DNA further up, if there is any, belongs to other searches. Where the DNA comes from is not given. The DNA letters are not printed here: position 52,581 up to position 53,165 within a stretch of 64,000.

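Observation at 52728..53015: Phage-encoded ClpS (N-degron adaptor for ClpAP)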

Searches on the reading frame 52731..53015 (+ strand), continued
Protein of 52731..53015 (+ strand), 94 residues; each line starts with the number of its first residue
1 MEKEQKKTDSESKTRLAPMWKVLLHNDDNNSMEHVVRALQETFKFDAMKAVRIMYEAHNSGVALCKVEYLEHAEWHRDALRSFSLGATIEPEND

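Call 19: search_solved_structures(query=window:52731-53015:+, max_evalue=0.001, show_alignments=5)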
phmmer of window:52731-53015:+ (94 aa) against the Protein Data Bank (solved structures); distinct sequences matched with E-value up to 0.001: 12.
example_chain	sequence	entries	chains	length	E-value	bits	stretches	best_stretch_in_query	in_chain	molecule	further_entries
7d34_A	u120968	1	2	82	4.8e-09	39.6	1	16-92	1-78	ATP-dependent Clp protease adapter protein CLPS1, chloroplastic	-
3o2b_A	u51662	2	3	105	1.8e-08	37.7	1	16-75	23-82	ATP-dependent Clp protease adaptor protein ClpS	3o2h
1mbu_C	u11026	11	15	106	1.9e-08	37.7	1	16-75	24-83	Protein yljA | ATP-dependent Clp protease adaptor protein clpS | ATP-dependent Clp protease adapter protein ClpS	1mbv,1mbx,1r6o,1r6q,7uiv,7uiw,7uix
2wa8_A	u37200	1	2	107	1.9e-08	37.6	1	16-75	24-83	ATP-DEPENDENT CLP PROTEASE ADAPTER PROTEIN CLPS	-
2w9r_A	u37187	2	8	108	2e-08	37.6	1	16-75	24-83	ATP-DEPENDENT CLP PROTEASE ADAPTER PROTEIN CLPS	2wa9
3o2o_A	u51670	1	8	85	2.7e-08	37.2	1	18-75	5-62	ATP-dependent Clp protease adaptor protein ClpS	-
3o1f_A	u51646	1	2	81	4.9e-08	36.3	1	19-75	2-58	ATP-dependent Clp protease adapter protein clpS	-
1lzw_A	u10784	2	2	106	4.9e-07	33.1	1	16-75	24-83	Protein yljA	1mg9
3dnj_A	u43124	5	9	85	1.6e-06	31.5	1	17-74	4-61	ATP-dependent Clp protease adapter protein clpS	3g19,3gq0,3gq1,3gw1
3g1b_A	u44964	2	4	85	1.1e-05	28.8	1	17-74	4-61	ATP-dependent Clp protease adapter protein clpS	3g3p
9ayn_A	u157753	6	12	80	0.00071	23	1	19-91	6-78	ATP-dependent Clp protease adapter protein ClpS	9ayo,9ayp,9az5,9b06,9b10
9b1p_A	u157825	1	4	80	0.00078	22.9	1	19-91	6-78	ATP-dependent Clp protease adapter protein ClpS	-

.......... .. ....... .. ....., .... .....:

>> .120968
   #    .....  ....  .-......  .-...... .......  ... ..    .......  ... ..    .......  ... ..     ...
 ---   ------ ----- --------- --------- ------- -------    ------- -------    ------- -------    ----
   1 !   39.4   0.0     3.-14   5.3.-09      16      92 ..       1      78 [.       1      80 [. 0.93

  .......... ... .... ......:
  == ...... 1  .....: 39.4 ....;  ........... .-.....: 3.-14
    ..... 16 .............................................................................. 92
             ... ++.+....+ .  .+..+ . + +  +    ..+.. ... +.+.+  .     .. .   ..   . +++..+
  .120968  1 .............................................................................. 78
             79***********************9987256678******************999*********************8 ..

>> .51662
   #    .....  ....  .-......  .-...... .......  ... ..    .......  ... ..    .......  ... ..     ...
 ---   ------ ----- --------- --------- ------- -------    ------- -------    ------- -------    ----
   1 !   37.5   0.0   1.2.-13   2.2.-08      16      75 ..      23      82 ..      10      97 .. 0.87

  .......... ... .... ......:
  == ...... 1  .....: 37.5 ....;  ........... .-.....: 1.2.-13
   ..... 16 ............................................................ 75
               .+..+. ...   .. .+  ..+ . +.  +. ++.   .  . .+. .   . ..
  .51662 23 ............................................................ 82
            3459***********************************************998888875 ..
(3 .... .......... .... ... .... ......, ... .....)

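Call 21: find_related_loci(query=A1, collection=genome_contigs, flank=5000)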
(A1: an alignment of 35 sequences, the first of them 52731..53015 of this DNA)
Query A1 (94 aa) in genome_contigs; peptide patterns used: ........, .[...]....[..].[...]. (x = any residue, [..] = any of these).
600 stretches matched a pattern (row limit reached: there are more); 543 encode a relative of the query (tblastn E <= 1e-3); the best 80 are kept; 80 distinct loci.
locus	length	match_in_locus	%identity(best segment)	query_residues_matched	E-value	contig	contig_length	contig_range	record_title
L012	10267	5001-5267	65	8-92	3e-33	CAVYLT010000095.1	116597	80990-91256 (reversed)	MAG: Nitrospirota bacterium isolate MFD01299.bin.2.211 genome assembly, contig: contig_75452, whole genome shotgun seque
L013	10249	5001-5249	65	10-92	4e-33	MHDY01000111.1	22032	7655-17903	MAG: Nitrospirae bacterium GWC2_56_14 gwc2_scaffold_2404, whole genome shotgun sequence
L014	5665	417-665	58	10-92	6e-29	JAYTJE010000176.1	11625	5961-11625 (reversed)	MAG: Nitrospirota bacterium isolate GFS_2908 GFS_2908_175, whole genome shotgun sequence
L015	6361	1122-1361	63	13-92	5e-29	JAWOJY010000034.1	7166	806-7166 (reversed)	MAG: Nitrospirota bacterium isolate bin_109_1 c_000026721558, whole genome shotgun sequence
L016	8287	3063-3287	65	18-92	6e-29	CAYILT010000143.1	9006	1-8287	MAG TPA_asm: uncultured Nitrospiraceae bacterium isolate ERP119705_co22_392 genome assembly, contig: NODE_6059_length_90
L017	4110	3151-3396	61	11-92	2e-28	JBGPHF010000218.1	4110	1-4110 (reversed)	MAG: Nitrospirota bacterium isolate OBJ_0618_7090110_365 k141_6226040_length_4110_cov_506.3401, whole genome shotgun seq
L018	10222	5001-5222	61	18-91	1e-25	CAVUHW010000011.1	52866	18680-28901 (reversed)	MAG: Nitrospirota bacterium isolate MFD02199.bin.2.126 genome assembly, contig: contig_24772, whole genome shotgun seque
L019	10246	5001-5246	59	11-92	6e-27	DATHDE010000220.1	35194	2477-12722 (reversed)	MAG TPA_asm: Nitrospirota bacterium isolate SMAG_U12385 k141_120183, whole genome shotgun sequence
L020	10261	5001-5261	56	8-94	4e-25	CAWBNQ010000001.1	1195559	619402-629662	MAG: Nitrospirota bacterium isolate MFD01299.bin.1.15 genome assembly, contig: contig_15494, whole genome shotgun sequen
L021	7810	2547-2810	58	7-92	2e-24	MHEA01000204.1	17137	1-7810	MAG: Nitrospirae bacterium GWC2_57_9 gwc2_scaffold_6361, whole genome shotgun sequence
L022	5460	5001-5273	48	2-93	3e-23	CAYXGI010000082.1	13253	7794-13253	MAG TPA_asm: uncultured Phycisphaerales bacterium isolate binchicken_co147_286 genome assembly, contig: NODE_14553_lengt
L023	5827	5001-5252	54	9-91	1e-22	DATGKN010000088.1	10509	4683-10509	MAG TPA_asm: Chloroflexota bacterium isolate SMAG_U9860 k141_306300, whole genome shotgun sequence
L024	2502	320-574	55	11-92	2e-22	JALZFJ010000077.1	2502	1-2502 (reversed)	MAG: Actinomycetota bacterium isolate NAD bin7 SC8819-21_k127_1856038, whole genome shotgun sequence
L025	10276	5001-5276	48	1-92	7e-21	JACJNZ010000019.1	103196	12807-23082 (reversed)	Cyanobacteria bacterium FACHB-502 contig19, whole genome shotgun sequence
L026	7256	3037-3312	46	1-92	6e-21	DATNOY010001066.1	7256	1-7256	MAG TPA_asm: Coleofasciculaceae cyanobacterium isolate SMAG_U16467 k141_198683, whole genome shotgun sequence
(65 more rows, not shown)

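Call 31: get_annotated_region(hit=H1, flank=8000)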
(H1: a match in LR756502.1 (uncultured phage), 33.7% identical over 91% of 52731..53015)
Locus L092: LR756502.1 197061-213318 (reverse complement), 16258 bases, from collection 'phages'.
description: uncultured phage genome assembly, chromosome: 1.
organism: uncultured phage (NCBI taxid 278008)
taxonomy: Viruses; environmental samples
host: -; source: metagenomic; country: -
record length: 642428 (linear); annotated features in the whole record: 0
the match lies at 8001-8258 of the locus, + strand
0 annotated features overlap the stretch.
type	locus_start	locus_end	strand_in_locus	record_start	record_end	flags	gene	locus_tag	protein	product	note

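Call 35: predict_structure(alignment_id=A1)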
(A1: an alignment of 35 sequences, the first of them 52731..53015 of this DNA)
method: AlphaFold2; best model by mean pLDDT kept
length: 94 residues; sequences in the alignment: 35
mean_pLDDT: 85.4   pTM: 0.70
mean pLDDT of the five models: 85.4, 85.3, 84.6, 84.5, 82.1
residues with pLDDT >= 90: 69; 70-90: 8; 50-70: 4; < 50: 13
segments of 3 or more residues with pLDDT < 50: 1-13
pLDDT, mean of each block of 10 residues (from residue 1): 43 66 90 94 96 95 95 96 95 79
secondary structure, 60 per line:
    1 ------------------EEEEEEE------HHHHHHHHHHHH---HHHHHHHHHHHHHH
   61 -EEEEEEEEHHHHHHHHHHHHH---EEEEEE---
elements in order: E19-25 H32-43 H47-60 E62-69 H70-82 E86-91

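Call 37: find_related_loci(query=A1, collection=viral_contigs, flank=8000)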
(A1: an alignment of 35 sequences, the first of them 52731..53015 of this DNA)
Query A1 (94 aa) in viral_contigs; peptide patterns used: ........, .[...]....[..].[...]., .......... (x = any residue, [..] = any of these).
39 stretches matched a pattern; 29 encode a relative of the query (tblastn E <= 1e-3); 29 distinct loci.
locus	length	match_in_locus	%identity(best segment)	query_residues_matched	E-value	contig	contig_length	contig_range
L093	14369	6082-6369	38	3-90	4e-14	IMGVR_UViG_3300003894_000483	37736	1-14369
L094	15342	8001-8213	39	20-90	2e-10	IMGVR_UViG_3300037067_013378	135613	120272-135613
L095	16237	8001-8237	35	7-87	6e-10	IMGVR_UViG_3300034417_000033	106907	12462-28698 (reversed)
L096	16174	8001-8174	43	8-63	9e-9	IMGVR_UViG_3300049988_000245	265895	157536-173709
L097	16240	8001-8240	31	6-84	4e-8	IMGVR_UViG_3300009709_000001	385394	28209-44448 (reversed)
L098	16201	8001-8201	37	4-74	4e-8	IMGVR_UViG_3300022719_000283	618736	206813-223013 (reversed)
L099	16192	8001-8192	33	6-69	5e-7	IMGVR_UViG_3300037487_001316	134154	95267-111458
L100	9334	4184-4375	33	6-69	6e-7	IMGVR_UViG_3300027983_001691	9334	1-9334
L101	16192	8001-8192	33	6-69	6e-7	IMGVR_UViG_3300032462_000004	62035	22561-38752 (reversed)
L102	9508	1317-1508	33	6-69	7e-7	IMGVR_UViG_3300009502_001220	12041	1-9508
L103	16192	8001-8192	31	6-69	1e-6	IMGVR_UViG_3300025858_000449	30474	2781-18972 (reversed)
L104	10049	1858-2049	31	6-69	1e-6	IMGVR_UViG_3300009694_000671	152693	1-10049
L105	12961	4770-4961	33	6-69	1e-6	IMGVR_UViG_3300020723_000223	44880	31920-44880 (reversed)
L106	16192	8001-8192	31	6-69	1e-6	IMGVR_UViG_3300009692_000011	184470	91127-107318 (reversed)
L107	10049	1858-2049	31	6-69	1e-6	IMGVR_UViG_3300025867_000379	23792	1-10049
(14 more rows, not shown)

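Call 41: fold_search(model_id=the predicted structure, library=pdb)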
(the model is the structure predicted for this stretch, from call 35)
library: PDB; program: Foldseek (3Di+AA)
matches with E <= 10: 468; with E <= 0.001: 38
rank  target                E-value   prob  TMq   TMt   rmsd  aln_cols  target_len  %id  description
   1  7d34_A                5.9e-08  1.00  0.80  0.95   0.8        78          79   38  AtClpS1-peptide complex (released 2021-04-28)
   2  2wa8_C                4.3e-07  1.00  0.77  0.71   3.8       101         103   31  Structural basis of N-end rule substrate recognition in Escherichia coli by the ClpAP adaptor protein ClpS - The Phe p (released 2009-04-28)
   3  9ayn_B                5.2e-07  1.00  0.79  0.96   0.7        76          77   25  Mycolicibacterium smegmatis ClpS with bound Ni2+ (released 2024-12-11)
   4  1mbx_C                5.2e-07  1.00  0.75  0.81   0.9        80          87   34  CRYSTAL STRUCTURE ANALYSIS OF ClpSN WITH TRANSITION METAL ION BOUND (released 2002-12-11)
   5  1lzw_A                5.2e-07  1.00  0.75  0.78   1.1        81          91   32  Structural basis of ClpS-mediated switch in ClpA substrate recognition (released 2002-11-27)
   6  3gq1_A                5.2e-07  1.00  0.72  0.79   2.0        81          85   34  The structure of the caulobacter crescentus clpS protease adaptor protein in complex with a WLFVQRDSKE decapeptide (released 2009-05-05)
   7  3gq0_A                5.2e-07  1.00  0.71  0.80   2.1        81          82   34  The structure of the Caulobacter crescentus clpS protease adaptor protein - apo structure with no peptide (released 2009-04-28)
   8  1r6o_C                5.5e-07  1.00  0.76  0.76   1.0        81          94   33  ATP-dependent Clp protease ATP-binding subunit clpA/ATP-dependent Clp protease adaptor protein clpS (released 2005-02-15)
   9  1r6q_D                5.5e-07  1.00  0.75  0.76   1.1        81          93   33  ClpNS with fragments (released 2005-02-15)
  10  9b1p_A                5.9e-07  1.00  0.79  0.94   0.7        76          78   25  Mycolicibacterium smegmatis ClpS with TrpSer dipeptide and Mg2+ (released 2024-12-11)
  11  2wa8_A                6.3e-07  1.00  0.77  0.82   0.9        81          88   33  Structural basis of N-end rule substrate recognition in Escherichia coli by the ClpAP adaptor protein ClpS - The Phe p (released 2009-04-28)
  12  3g19_A                7.1e-07  1.00  0.70  0.78   2.1        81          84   34  The structure of the Caulobacter crescentus clpS protease adaptor protein in complex with LLL tripeptide (released 2009-04-28)
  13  3o2b_C                7.1e-07  1.00  0.77  0.69   4.8       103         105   31  E. coli ClpS in complex with a Phe N-end rule peptide (released 2011-12-14)
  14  1r6o_D                7.6e-07  1.00  0.70  0.70   2.1        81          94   34  ATP-dependent Clp protease ATP-binding subunit clpA/ATP-dependent Clp protease adaptor protein clpS (released 2005-02-15)
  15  3o2b_A                8.6e-07  1.00  0.77  0.86   0.9        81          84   33  E. coli ClpS in complex with a Phe N-end rule peptide (released 2011-12-14)
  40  1dd3_A                1.5e-02  1.00  0.62  0.47   4.6        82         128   20  CRYSTAL STRUCTURE OF RIBOSOMAL PROTEIN L12 FROM THERMOTOGA MARITIMA (released 2000-11-13)
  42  1rqu_A                4.5e-02  1.00  0.55  0.45   2.8        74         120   14  NMR structure of L7 dimer from E.coli (released 2004-03-02)
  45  2zjq_5                5.1e-02  1.00  0.57  0.73   2.4        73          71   14  Interaction of L7 with L11 induced by Microccocin binding to the Deinococcus radiodurans 50S subunit (released 2008-06-17)
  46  1ctf                  6.1e-02  1.00  0.59  0.78   2.1        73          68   19  STRUCTURE OF THE C-TERMINAL DOMAIN OF THE RIBOSOMAL PROTEIN L7/L12 FROM ESCHERICHIA COLI AT 1.7 ANGSTROMS (released 1987-01-15)
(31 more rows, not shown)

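Call 55: find_encoding_contigs(protein=P0030, flank=8000, max_places=2)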
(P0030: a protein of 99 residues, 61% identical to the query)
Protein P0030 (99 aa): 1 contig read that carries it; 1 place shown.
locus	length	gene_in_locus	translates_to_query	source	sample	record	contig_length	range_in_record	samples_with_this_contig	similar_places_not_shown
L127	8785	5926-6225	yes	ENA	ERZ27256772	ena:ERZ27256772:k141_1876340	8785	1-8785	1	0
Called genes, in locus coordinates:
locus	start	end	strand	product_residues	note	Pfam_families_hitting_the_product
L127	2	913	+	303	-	?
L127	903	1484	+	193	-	PF13489:Methyltransf_23 (faint), PF13847:Methyltransf_31 (weak), PF08241:Methyltransf_11, PF08242:Methyltransf_12, PF13649:Methyltransf_25 (weak)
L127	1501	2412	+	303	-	PF10127:RlaP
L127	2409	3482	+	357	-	PF01728:FtsJ (faint), PF06325:PrmA (weak), PF08003:Methyltransf_9, PF13489:Methyltransf_23 (weak), PF08241:Methyltransf_11, PF08242:Methyltransf_12, PF13649:Methyltransf_25, PF13847:Methyltransf_31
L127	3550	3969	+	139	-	-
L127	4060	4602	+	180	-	PF19474:DUF6011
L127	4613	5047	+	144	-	-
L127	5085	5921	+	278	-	-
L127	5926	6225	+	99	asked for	PF02617:ClpS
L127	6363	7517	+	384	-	PF13476:AAA_23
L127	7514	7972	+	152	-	-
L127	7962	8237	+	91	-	-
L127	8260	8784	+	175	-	?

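Call 65: search_protein_families(library=ncbifam, proteins=[window:52731-53015:+], max_evalue=0.01)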
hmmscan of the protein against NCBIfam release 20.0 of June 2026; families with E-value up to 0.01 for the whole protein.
window:52731-53015:+ (94 aa): 9 families
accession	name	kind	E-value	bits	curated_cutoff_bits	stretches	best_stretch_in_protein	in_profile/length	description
NF000671.1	PRK00033.1-4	equivalog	1.9e-23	82.4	107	1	10-92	7-90/91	ATP-dependent Clp protease adapter ClpS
NF000669.1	PRK00033.1-2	equivalog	1.9e-13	50.2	149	1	9-74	5-70/94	ATP-dependent Clp protease adapter ClpS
NF000672.0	PRK00033.1-5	equivalog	7.3e-13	48.4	112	1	10-71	16-77/104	ATP-dependent Clp protease adapter ClpS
NF000670.0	PRK00033.1-3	equivalog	2.3e-12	47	143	1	7-75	13-83/106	ATP-dependent Clp protease adapter ClpS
NF009564.0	PRK13019.1-4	equivalog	5.3e-09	36.2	143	1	6-73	8-75/101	ATP-dependent Clp protease adapter ClpS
NF000668.1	PRK00033.1-1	equivalog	7.9e-08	32.3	86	1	19-90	4-75/77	ATP-dependent Clp protease adapter ClpS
NF009563.0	PRK13019.1-3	equivalog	2.3e-07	30.6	117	1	5-84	12-92/101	ATP-dependent Clp protease adapter ClpS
NF009561.0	PRK13019.1-1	equivalog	9.2e-07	28.7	159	1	5-70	9-74/103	ATP-dependent Clp protease adapter ClpS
NF009565.0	PRK13019.1-5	equivalog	0.00021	21.2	158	1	10-84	14-89/98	ATP-dependent Clp protease adapter ClpS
